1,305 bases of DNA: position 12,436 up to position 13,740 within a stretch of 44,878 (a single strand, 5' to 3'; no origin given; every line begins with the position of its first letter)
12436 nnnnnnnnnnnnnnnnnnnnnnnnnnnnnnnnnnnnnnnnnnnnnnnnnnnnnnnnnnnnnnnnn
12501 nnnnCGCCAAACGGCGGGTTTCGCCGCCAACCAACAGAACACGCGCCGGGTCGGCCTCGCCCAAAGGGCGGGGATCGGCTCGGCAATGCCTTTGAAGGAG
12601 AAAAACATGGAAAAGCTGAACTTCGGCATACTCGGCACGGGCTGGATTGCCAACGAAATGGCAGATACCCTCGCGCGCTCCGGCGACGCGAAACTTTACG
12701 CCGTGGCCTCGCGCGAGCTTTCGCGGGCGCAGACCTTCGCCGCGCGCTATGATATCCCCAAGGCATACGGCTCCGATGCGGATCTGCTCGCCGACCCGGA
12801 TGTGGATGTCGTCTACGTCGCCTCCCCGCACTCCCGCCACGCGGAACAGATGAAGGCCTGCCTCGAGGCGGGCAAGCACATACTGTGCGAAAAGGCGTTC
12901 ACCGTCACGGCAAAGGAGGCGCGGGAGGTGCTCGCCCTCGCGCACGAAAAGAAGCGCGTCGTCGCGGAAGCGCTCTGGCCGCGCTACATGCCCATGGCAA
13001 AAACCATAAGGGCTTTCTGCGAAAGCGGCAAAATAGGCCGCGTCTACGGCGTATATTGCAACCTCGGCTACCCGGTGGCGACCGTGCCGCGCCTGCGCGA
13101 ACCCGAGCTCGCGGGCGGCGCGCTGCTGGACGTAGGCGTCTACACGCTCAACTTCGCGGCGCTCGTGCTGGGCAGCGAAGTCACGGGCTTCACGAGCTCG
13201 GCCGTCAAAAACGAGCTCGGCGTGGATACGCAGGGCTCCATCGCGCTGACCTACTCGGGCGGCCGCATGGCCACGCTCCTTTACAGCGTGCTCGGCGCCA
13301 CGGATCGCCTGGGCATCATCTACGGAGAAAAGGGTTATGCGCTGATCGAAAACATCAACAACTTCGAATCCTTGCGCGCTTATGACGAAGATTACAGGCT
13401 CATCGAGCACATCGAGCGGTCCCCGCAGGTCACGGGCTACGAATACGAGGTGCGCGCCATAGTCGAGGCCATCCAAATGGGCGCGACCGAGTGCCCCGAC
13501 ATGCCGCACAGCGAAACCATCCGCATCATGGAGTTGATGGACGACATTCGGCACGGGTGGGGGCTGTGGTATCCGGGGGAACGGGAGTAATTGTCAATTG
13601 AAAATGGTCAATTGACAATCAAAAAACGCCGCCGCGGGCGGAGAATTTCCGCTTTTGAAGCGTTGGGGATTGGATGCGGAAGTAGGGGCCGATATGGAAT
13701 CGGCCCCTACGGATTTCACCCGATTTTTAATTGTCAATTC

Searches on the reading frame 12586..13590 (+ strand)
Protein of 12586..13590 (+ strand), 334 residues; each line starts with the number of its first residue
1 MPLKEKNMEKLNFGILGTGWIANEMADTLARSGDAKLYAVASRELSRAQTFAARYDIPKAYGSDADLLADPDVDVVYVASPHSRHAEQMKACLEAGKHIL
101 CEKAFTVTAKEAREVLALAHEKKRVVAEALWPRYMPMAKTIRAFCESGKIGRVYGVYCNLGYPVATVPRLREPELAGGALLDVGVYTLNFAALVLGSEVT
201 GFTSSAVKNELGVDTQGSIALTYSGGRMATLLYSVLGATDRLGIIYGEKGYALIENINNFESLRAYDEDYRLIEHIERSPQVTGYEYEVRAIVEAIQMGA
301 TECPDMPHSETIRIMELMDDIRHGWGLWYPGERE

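Call 10: search_protein_families(library=pfam, proteins=[window:12586-13590:+], max_evalue=0.01)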
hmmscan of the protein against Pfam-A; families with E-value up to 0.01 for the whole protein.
window:12586-13590:+ (334 aa): 8 families
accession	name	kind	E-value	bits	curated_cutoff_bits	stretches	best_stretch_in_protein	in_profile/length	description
PF01408.29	GFO_IDH_MocA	-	8.4e-27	94.7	24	1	11-127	1-117/120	Oxidoreductase family, NAD-binding Rossmann fold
PF22725.1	GFO_IDH_MocA_C3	-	3.3e-17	63.1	27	1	139-251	2-122/124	GFO/IDH/MocA C-terminal domain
PF02894.22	GFO_IDH_MocA_C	-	4.3e-08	33.7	22.9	1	146-306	5-193/218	Oxidoreductase family, C-terminal alpha/beta domain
PF03435.24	Sacchrp_dh_NADP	-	6.7e-07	30.1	25.1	1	15-121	3-113/129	Saccharopine dehydrogenase NADP binding domain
PF03447.22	NAD_binding_3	-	7.2e-06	27.1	24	1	17-122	1-109/116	Homoserine dehydrogenase, NAD binding domain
PF03807.23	F420_oxidored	-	8.4e-06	26.7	21.6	1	13-92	2-79/94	NADP oxidoreductase coenzyme F420-dependent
PF01118.30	Semialdhyde_dh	-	0.001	19.9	26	1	14-99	3-93/121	Semialdehyde dehydrogenase, NAD binding domain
PF01488.26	Shikimate_DH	-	0.0095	16.5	24.3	0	7-81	9-86/138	Shikimate / quinate 5-dehydrogenase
